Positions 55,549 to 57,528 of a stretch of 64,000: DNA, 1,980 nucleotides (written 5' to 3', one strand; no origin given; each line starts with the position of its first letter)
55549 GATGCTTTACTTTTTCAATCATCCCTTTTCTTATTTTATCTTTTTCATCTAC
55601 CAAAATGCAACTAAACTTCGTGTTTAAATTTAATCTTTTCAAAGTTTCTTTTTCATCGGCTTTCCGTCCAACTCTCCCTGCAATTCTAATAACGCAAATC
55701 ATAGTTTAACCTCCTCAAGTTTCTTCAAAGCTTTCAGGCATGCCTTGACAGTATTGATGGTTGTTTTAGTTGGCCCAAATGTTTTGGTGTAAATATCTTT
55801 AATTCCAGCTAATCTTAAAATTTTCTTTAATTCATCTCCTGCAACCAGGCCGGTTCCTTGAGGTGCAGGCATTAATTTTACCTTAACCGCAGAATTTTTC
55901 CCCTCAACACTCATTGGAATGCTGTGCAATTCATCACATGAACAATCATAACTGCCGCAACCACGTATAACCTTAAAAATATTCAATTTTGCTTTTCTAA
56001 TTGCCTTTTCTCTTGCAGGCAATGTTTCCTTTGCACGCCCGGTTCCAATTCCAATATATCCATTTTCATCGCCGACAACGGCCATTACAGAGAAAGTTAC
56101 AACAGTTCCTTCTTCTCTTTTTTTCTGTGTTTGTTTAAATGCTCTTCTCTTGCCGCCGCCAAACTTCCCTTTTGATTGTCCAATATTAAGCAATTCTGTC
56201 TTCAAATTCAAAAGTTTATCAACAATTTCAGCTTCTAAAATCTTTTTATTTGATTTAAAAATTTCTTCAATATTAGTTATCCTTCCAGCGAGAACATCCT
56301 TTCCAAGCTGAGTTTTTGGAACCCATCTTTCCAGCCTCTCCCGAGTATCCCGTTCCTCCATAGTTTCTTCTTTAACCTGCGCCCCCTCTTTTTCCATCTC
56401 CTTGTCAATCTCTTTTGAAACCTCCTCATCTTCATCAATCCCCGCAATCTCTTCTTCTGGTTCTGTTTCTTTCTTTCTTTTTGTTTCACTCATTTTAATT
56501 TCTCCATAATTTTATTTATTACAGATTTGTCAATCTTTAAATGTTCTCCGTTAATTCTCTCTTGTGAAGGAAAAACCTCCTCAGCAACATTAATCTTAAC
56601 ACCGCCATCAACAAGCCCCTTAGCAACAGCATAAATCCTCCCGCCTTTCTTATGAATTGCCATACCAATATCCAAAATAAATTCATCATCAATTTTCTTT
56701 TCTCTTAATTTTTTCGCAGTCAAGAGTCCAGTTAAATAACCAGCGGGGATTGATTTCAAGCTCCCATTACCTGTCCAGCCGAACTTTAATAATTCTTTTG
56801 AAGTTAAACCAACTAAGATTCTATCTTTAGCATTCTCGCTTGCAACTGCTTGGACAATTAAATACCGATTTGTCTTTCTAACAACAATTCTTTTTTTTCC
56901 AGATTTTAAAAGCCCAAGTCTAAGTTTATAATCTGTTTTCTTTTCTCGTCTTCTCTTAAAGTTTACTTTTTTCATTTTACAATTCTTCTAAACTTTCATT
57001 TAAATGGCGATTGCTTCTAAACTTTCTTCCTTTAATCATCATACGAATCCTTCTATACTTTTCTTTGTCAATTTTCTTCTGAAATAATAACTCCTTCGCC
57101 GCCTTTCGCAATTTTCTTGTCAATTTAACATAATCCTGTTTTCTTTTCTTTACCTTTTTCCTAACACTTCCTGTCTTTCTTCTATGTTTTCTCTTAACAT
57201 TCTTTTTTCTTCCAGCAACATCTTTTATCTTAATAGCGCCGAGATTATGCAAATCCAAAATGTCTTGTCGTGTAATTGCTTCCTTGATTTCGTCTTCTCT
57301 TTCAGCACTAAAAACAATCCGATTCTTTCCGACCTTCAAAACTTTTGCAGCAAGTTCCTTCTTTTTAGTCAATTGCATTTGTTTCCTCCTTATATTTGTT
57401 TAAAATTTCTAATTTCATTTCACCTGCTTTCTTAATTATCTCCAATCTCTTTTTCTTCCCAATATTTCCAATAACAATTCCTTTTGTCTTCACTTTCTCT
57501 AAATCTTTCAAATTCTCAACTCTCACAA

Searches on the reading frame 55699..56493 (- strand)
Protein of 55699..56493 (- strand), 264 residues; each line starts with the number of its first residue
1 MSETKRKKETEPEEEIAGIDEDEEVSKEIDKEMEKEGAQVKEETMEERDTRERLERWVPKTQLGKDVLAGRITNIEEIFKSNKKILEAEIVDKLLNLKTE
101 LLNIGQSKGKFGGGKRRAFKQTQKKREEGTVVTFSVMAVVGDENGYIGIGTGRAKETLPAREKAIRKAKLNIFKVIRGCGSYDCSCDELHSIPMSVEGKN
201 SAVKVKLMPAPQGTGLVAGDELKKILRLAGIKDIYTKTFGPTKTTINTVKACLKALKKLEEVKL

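Call 11: search_protein_families(library=pfam, proteins=[window:55699-56493:-], max_evalue=0.001)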
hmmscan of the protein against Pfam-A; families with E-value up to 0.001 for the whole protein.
window:55699-56493:- (264 aa): 2 families
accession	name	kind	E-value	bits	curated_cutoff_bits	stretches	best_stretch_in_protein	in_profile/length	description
PF03719.21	Ribosomal_S5_C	-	2e-24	85.3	21.5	1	198-262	1-64/71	Ribosomal protein S5, C-terminal domain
PF00333.26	Ribosomal_S5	-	1.4e-15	57.5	27.1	1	120-175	9-64/65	Ribosomal protein S5, N-terminal domain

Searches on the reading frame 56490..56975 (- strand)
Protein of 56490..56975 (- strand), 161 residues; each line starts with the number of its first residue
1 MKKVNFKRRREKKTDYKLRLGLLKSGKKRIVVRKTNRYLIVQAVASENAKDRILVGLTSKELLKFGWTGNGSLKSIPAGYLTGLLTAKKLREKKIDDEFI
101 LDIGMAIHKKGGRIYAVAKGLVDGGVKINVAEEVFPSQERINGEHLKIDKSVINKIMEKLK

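Call 11: search_protein_families(library=pfam, proteins=[window:56490-56975:-], max_evalue=0.001)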
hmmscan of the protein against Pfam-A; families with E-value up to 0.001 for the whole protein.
window:56490-56975:- (161 aa): 2 families
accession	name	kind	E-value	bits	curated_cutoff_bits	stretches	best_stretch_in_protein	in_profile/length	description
PF17144.9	Ribosomal_L5e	-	3e-21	76.7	27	2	3-94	4-100/163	Ribosomal large subunit proteins 60S L5, and 50S L18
PF00861.27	Ribosomal_L18p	-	1.4e-05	25.9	27.8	1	2-127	2-115/116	Ribosomal L18 of archaea, bacteria, mitoch. and chloroplast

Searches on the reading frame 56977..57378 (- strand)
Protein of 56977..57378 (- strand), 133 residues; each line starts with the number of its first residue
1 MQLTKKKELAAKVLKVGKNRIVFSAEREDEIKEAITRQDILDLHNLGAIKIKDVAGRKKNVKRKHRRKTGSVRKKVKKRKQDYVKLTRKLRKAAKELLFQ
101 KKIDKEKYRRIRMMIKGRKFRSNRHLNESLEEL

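Call 11: search_protein_families(library=pfam, proteins=[window:56977-57378:-], max_evalue=0.001)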
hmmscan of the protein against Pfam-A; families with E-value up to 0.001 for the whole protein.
window:56977-57378:- (133 aa): 2 families
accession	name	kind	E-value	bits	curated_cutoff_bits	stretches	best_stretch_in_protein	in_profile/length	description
PF01280.26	Ribosomal_L19e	-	9.1e-15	54.8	25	1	3-53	2-52/53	Ribosomal protein L19e, N-terminal domain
PF25476.1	Ribosomal_L19e_C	-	2.8e-08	34.3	25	1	57-132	11-89/91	Ribosomal protein L19e, C-terminal domain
